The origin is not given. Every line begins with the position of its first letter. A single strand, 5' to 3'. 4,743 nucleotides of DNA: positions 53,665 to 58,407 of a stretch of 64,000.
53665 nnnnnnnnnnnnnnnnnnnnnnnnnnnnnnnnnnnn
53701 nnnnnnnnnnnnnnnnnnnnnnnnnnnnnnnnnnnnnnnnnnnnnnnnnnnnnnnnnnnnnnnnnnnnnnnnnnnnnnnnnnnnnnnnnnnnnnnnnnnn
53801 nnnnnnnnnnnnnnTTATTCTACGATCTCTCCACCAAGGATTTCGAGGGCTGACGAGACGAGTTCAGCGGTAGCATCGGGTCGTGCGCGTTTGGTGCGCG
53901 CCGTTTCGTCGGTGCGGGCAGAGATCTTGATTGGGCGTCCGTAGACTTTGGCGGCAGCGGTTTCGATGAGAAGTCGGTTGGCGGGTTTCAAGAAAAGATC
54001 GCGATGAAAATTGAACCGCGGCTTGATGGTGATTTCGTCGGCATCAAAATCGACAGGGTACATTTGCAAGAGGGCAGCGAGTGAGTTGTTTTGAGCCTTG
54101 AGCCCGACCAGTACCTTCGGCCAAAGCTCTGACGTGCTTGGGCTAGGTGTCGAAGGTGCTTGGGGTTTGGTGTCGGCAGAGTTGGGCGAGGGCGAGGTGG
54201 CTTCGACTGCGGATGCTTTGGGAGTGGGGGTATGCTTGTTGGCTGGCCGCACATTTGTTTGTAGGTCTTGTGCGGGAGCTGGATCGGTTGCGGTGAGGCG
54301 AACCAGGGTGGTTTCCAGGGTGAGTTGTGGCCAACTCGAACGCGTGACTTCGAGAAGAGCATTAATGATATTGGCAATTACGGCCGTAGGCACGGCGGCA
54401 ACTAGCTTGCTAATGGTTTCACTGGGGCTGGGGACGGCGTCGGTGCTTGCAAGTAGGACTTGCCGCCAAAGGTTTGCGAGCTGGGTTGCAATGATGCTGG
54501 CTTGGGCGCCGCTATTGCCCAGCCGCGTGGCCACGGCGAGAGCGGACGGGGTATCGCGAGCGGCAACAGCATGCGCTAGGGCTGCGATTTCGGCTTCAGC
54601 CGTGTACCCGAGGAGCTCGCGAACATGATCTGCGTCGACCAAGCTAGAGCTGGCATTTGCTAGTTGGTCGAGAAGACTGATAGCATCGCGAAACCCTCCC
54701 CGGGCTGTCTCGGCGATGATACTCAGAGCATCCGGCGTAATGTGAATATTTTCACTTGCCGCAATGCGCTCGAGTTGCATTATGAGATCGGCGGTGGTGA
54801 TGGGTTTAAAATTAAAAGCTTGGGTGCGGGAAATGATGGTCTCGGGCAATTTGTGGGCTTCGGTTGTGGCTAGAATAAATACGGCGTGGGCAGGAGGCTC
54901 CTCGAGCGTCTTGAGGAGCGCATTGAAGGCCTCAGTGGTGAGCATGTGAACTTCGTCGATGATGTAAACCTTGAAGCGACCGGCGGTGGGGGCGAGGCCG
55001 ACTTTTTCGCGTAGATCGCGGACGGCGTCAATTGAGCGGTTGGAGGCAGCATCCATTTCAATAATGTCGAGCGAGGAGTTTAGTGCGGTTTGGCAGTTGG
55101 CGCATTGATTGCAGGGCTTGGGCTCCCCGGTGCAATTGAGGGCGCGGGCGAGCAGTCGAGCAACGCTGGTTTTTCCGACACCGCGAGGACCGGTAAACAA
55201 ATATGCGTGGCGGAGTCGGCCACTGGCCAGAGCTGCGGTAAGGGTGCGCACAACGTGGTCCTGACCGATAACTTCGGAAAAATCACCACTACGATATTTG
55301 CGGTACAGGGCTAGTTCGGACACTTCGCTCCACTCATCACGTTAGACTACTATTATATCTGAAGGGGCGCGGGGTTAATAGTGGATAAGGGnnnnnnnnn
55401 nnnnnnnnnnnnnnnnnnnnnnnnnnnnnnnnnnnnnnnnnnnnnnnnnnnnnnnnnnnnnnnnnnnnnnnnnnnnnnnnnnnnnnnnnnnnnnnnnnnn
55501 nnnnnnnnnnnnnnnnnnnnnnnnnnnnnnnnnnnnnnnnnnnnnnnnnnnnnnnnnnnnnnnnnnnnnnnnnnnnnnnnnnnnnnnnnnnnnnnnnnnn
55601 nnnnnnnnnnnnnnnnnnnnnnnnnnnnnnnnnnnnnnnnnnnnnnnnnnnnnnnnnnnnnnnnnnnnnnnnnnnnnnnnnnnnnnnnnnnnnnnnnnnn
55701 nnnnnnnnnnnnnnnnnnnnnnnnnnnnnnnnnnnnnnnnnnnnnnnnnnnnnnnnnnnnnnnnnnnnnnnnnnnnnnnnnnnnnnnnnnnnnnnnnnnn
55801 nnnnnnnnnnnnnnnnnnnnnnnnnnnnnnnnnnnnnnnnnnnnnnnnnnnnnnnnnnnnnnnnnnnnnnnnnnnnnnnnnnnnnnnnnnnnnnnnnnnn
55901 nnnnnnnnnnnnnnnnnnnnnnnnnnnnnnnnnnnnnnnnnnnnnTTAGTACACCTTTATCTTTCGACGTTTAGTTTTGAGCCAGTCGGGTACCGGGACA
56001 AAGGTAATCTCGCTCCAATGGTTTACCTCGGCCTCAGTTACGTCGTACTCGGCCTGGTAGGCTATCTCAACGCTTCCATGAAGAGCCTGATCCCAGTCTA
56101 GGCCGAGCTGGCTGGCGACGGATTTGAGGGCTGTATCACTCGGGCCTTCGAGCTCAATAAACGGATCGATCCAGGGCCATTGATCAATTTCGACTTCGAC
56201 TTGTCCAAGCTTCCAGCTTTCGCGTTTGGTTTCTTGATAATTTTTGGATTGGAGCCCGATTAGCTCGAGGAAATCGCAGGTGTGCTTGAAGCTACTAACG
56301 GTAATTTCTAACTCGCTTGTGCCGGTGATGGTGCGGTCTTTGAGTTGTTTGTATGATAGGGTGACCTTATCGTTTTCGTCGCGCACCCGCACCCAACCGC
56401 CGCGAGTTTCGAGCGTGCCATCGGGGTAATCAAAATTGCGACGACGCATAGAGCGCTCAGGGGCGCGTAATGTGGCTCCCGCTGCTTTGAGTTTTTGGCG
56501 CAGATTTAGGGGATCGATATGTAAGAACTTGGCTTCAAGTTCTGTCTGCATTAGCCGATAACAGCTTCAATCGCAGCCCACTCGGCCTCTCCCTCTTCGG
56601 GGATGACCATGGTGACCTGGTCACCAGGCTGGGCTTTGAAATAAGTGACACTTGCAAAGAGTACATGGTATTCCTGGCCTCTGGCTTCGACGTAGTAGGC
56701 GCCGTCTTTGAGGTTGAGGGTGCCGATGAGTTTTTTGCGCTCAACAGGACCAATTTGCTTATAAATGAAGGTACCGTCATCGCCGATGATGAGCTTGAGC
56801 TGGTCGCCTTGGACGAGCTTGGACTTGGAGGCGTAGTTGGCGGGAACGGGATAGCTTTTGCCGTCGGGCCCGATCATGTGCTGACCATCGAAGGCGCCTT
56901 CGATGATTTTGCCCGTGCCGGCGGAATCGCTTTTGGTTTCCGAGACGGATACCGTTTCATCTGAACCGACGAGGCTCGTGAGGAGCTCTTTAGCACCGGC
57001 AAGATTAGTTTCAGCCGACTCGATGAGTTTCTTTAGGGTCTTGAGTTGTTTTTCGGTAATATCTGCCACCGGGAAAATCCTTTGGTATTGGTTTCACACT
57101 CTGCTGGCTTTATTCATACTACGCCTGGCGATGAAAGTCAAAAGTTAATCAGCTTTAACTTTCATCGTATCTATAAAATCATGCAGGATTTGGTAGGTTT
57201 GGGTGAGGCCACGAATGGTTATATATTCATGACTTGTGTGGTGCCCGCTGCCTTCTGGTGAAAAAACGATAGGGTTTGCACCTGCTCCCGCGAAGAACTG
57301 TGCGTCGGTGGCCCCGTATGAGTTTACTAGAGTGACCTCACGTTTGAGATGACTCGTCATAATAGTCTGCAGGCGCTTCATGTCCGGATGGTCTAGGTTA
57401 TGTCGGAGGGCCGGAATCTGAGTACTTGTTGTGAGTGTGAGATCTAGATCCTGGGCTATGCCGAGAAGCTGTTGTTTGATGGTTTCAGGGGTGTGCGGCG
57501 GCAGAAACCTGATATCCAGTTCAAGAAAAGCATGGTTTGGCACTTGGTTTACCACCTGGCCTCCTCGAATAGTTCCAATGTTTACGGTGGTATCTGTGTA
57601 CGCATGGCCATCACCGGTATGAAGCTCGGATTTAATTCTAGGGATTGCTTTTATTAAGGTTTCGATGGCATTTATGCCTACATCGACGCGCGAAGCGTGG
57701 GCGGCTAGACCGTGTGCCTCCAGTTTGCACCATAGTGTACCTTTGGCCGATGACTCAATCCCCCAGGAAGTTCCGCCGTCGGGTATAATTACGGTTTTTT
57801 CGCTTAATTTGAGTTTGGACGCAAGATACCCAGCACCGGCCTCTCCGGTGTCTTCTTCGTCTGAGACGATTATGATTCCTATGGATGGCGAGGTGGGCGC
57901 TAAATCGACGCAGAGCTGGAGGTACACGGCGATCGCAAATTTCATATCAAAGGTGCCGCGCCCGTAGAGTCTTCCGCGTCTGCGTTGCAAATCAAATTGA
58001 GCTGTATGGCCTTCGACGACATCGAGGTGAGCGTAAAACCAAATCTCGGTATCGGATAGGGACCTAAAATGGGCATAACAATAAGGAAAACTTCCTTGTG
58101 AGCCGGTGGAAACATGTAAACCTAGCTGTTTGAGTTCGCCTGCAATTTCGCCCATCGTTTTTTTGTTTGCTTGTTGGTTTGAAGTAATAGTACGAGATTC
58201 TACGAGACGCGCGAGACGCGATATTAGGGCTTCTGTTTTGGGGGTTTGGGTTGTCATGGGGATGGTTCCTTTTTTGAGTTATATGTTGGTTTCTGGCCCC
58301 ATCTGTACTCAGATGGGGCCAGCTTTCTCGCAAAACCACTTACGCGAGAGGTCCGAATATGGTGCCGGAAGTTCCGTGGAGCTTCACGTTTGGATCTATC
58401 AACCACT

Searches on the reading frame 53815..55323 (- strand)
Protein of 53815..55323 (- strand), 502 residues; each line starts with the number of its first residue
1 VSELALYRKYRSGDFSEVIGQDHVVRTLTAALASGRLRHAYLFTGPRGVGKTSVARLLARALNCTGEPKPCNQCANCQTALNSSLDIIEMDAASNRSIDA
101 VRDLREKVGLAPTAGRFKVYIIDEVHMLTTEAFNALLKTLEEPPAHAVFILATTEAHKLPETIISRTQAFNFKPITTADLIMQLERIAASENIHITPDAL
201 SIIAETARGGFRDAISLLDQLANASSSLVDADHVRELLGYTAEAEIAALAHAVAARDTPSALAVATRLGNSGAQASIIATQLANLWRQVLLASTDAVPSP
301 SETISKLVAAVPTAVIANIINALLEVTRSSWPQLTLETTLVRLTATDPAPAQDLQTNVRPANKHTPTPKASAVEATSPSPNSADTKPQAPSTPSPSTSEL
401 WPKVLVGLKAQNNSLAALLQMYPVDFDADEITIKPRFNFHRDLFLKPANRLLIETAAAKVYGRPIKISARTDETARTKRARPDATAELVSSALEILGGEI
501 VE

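Call 67: search_protein_families(library=pfam, proteins=[window:53815-55323:-], max_evalue=0.0001)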
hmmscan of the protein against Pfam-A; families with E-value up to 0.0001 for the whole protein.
window:53815-55323:- (502 aa): 11 families
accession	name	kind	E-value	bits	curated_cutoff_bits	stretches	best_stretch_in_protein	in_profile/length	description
PF13177.12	DNA_pol3_delta2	-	7.6e-44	150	27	1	21-175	2-160/161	DNA polymerase III, delta subunit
PF00004.35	AAA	-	7.1e-12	46.4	21.2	1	42-170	2-126/131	ATPase family associated with various cellular activities (AAA)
PF22608.2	DNAX_ATPase_lid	-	8.4e-11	41.9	27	1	183-220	5-42/49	DNA polymerase III clamp loader subunit, ATPase lid domain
PF12169.13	DNA_pol3_gamma3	-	2.8e-10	40.6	24.4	1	229-352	1-138/143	DNA polymerase III subunits gamma and tau domain III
PF07728.20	AAA_5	-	9.5e-09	35.8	22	1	42-144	3-94/139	AAA domain (dynein-related subfamily)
PF13191.12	AAA_16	-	1.7e-07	32.3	32.6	1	18-144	2-160/167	AAA ATPase domain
PF13604.12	AAA_30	-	4.8e-07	30.1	27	1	30-149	12-121/191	AAA domain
PF13401.12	AAA_22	-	8.4e-07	29.8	27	1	41-153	8-122/130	AAA domain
PF05496.18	RuvB_N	-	9.8e-06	25.8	27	0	13-64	4-59/159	Holliday junction DNA helicase RuvB P-loop domain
PF13173.12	AAA_14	-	4.8e-05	23.8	27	1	39-153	3-98/129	AAA domain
PF13245.12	AAA_19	-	6.6e-05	23.6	25.1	0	37-146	10-119/134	AAA domain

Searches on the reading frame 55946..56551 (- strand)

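Call 67: search_protein_families(library=pfam, proteins=[window:55946-56551:-], max_evalue=0.0001)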
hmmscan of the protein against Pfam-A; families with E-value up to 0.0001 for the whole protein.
window:55946-56551:- (201 aa): 1 family
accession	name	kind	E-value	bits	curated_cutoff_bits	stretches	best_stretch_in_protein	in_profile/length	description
PF01928.26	CYTH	-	1.2e-11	45.2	23.2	1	3-148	2-159/179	CYTH domain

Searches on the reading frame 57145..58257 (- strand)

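Call 67: search_protein_families(library=pfam, proteins=[window:57145-58257:-], max_evalue=0.0001)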
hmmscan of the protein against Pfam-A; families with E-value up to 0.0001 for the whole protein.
window:57145-58257:- (370 aa): 2 families
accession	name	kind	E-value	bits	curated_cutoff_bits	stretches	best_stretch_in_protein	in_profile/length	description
PF01546.33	Peptidase_M20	-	1.4e-21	77.8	24.6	1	74-363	2-205/206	Peptidase family M20/M25/M40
PF07687.19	M20_dimer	-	7e-20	71.4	21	1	171-270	3-101/107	Peptidase dimerisation domain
